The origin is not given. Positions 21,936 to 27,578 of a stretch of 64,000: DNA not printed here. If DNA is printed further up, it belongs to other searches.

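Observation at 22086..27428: Single 1780-aa polypeptide joining a Ser/Thr kinase, STAND ATPase, TPR array, GAF domain and a complete sigma-54 activator with HTH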

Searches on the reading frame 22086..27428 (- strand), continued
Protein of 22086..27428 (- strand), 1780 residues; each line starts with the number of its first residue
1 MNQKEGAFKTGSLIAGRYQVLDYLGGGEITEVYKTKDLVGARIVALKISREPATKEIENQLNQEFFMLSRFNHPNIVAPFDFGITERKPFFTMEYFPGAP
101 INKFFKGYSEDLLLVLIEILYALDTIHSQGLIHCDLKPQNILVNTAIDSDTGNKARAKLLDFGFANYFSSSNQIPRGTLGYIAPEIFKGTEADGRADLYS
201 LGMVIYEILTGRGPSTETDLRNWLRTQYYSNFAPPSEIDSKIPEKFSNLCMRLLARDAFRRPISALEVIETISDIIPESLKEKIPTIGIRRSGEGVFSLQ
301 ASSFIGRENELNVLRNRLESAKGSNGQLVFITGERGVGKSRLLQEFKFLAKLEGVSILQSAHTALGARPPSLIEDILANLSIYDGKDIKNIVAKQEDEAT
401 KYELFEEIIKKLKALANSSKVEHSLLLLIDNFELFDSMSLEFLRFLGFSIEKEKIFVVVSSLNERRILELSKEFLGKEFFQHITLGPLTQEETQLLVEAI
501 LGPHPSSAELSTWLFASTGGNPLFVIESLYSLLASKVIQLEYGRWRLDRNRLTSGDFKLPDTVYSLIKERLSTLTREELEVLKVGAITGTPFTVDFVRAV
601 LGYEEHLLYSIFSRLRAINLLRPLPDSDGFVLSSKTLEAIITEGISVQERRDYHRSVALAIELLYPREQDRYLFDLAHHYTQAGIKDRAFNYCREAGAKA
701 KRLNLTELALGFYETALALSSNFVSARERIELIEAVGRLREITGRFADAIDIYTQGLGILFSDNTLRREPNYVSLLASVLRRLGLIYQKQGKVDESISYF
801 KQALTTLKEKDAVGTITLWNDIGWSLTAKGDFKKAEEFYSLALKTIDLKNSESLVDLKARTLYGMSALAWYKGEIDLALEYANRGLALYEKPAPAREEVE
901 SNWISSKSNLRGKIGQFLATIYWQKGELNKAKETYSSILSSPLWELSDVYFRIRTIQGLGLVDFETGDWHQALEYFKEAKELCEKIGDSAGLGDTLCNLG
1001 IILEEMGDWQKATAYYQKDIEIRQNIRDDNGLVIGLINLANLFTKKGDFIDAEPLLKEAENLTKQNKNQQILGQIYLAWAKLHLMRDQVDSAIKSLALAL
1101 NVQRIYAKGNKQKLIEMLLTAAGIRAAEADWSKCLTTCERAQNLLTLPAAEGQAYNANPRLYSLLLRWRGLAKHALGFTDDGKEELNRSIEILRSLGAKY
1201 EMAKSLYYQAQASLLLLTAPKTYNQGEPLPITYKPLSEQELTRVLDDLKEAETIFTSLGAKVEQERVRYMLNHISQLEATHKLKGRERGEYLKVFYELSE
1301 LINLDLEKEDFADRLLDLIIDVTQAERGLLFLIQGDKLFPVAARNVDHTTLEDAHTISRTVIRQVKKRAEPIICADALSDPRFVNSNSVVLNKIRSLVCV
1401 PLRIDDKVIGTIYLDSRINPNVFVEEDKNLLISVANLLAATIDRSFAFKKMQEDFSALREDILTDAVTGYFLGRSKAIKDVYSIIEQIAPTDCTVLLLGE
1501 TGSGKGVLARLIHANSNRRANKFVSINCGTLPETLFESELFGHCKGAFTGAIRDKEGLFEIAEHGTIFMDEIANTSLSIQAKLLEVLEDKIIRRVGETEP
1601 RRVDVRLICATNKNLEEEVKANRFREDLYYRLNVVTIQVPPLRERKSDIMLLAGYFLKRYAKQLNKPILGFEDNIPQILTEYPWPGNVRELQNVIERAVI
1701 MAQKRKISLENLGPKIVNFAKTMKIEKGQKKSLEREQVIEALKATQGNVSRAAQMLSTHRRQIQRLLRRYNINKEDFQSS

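Call 28: find_encoding_contigs(protein=P0005, flank=8000, max_places=2)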
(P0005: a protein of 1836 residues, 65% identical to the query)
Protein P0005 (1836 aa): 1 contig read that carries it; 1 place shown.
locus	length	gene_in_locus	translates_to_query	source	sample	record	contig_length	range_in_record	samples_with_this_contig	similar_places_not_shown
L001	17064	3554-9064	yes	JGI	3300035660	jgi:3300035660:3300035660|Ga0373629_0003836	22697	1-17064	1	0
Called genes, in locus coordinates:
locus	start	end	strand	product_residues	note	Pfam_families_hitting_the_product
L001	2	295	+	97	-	?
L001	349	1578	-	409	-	PF18911:PKD_4 (faint), PF00801:PKD (faint), PF13570:Beta-prop_ACSF4, PF25292:Beta-prop_CGLA (faint)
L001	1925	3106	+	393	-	PF01053:Cys_Met_Meta_PP, PF06838:Met_gamma_lyase, PF00155:Aminotran_1_2 (faint), PF00266:Aminotran_5 (weak)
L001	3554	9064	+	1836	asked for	PF00069:Pkinase, PF07714:PK_Tyr_Ser-Thr, PF13191:AAA_16, PF13424:TPR_12, PF17874:TPR_MalT, PF13424:TPR_12, PF01590:GAF, PF13185:GAF_2, +17 more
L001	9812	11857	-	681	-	PF00270:DEAD (faint), PF04851:ResIII, PF17757:UvrB_inter, PF27431:UvrB_3rd, PF00271:Helicase_C, PF12344:UvrB, PF02151:UVR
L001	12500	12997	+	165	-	PF10895:DUF2715 (weak), PF13505:OMP_b-brl (weak)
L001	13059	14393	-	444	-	-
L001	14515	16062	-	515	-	PF00171:Aldedh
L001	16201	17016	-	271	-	-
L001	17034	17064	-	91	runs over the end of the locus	-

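Call 29: find_encoding_contigs(protein=P0009, flank=8000, max_places=2)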
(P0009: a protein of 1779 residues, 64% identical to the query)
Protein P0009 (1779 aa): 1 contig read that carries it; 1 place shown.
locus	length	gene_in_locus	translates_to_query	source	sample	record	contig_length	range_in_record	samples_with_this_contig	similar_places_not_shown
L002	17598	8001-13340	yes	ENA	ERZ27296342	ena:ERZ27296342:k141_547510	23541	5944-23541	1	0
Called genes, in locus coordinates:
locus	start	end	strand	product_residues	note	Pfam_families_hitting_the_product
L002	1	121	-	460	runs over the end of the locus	PF02985:HEAT (faint), PF08713:DNA_alkylation (faint), PF13646:HEAT_2 (weak), PF01602:Adaptin_N (faint), PF12717:Cnd1 (faint), PF12755:Vac14_Fab1_bd (faint), PF25786:HEAT_GCN1_C (faint), PF13646:HEAT_2, +5 more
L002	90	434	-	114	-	PF00391:PEP-utilizers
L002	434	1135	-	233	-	-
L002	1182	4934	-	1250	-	PF01326:PPDK_N, PF00391:PEP-utilizers, PF02896:PEP-utilizers_C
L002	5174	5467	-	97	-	PF09413:DUF2007 (weak)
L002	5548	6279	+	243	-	PF02535:Zip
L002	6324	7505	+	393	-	PF01053:Cys_Met_Meta_PP, PF06838:Met_gamma_lyase, PF00155:Aminotran_1_2 (weak), PF01212:Beta_elim_lyase (weak), PF00266:Aminotran_5 (weak)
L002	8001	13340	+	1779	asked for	PF00069:Pkinase, PF07714:PK_Tyr_Ser-Thr, PF13191:AAA_16, PF13424:TPR_12, PF13424:TPR_12, PF17874:TPR_MalT, PF01590:GAF, PF13185:GAF_2, +18 more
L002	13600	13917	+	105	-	-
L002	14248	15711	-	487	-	PF07938:Fungal_lectin (faint), PF18962:Por_Secre_tail (weak)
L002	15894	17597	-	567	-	?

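Call 42: find_encoding_contigs(protein=P0020, flank=8000, max_places=1)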
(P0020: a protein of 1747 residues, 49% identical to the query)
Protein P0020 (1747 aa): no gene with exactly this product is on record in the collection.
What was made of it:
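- Tried and rejected: One look-up (P0020) found no contig (call 42).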

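Call 43: find_encoding_contigs(protein=P0022, flank=8000, max_places=1)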
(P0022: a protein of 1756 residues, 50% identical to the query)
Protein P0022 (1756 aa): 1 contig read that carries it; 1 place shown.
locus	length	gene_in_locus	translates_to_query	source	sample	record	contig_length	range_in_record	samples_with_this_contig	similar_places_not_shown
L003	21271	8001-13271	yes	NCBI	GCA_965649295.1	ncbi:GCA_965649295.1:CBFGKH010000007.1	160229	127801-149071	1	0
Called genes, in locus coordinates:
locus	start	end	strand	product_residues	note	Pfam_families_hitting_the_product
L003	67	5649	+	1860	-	PF08126:Propeptide_C25 (weak), PF01364:Peptidase_C25, PF24156:DUF7407 (faint), PF14742:GDE_N_bis (faint), PF07705:CARDB (weak), PF01344:Kelch_1 (faint), PF18962:Por_Secre_tail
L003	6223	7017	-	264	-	PF00795:CN_hydrolase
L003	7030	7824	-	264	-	PF02588:YitT_membrane, PF19700:DUF6198 (weak), PF10035:DUF2179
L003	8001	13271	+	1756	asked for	PF00069:Pkinase, PF07714:PK_Tyr_Ser-Thr, PF13191:AAA_16, PF13401:AAA_22, PF13424:TPR_12, PF17874:TPR_MalT, PF13424:TPR_12, PF01590:GAF, +17 more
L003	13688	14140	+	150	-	PF01668:SmpB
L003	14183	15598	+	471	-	PF01520:Amidase_3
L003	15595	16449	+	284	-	PF01177:Asp_Glu_race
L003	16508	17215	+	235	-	PF01138:RNase_PH, PF03725:RNase_PH_C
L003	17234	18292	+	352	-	PF01479:S4, PF00849:PseudoU_synth_2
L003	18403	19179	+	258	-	PF11306:DUF3108 (weak)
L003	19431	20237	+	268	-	PF00142:Fer4_NifH (weak), PF01656:CbiA, PF02374:ArsA_ATPase (faint), PF06564:CBP_BcsQ, PF09140:MipZ, PF10609:ParA (weak), PF13614:AAA_31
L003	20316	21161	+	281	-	PF02195:ParB_N, PF17762:HTH_ParB, PF23552:ParB_C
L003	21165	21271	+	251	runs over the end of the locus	PF01551:Peptidase_M23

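Call 44: find_encoding_contigs(protein=P0058, flank=8000, max_places=1)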
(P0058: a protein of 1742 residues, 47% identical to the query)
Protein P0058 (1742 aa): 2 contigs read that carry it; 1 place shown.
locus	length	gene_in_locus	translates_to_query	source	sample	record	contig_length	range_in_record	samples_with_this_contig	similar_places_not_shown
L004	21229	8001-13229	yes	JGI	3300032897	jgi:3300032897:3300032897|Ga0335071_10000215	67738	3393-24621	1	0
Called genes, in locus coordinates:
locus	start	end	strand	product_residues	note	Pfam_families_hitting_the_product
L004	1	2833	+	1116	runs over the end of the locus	PF22842:Pel9A-like_beta_helix (weak), PF13229:Beta_helix (faint), PF05048:NosD (weak), PF18962:Por_Secre_tail (weak)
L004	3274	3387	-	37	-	-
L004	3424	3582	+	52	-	-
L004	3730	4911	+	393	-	-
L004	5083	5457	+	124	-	-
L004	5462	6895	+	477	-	-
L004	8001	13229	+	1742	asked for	PF00069:Pkinase, PF07714:PK_Tyr_Ser-Thr, PF13191:AAA_16, PF13424:TPR_12, PF17874:TPR_MalT, PF01590:GAF, PF13185:GAF_2, PF13492:GAF_3, +15 more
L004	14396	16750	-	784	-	PF13757:VIT_2, PF08487:VIT, PF00092:VWA (weak), PF13519:VWA_2, PF13768:VWA_3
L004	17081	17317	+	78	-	-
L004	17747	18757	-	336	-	-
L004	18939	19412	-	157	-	-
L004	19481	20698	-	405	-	-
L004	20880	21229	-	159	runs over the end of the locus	-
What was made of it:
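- The ORFs are very short (16-25 aa) and are absent from gene calls (calls 43, 44).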
